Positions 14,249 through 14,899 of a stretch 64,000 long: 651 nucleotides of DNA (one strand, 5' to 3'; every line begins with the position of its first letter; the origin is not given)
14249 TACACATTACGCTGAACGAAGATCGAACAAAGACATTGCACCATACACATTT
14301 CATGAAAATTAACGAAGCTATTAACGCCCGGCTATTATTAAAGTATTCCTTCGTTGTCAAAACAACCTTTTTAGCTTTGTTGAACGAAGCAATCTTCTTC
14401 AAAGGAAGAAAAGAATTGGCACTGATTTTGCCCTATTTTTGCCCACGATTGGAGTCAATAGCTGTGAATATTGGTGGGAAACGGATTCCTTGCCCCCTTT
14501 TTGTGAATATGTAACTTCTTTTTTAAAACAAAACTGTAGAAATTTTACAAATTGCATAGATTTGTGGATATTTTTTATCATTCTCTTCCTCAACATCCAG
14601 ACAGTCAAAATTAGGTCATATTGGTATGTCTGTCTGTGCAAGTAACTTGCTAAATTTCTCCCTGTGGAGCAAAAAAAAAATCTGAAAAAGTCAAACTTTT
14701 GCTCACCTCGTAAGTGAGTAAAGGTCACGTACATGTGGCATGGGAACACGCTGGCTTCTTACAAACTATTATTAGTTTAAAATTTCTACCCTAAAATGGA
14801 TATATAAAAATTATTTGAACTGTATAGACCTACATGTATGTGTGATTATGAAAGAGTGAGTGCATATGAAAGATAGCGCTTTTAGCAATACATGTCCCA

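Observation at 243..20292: Strong over-representation of the palindromic octamer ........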

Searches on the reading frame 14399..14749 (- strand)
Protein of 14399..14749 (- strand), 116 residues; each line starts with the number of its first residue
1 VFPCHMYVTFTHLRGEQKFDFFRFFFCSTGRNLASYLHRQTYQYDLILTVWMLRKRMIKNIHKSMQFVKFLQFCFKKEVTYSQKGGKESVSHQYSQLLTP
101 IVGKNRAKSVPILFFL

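Call 21: find_encoding_contigs(protein=window:14399-14749:-, flank=10000)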
Protein window:14399-14749:- (116 aa): no gene with exactly this product is on record in the collection.
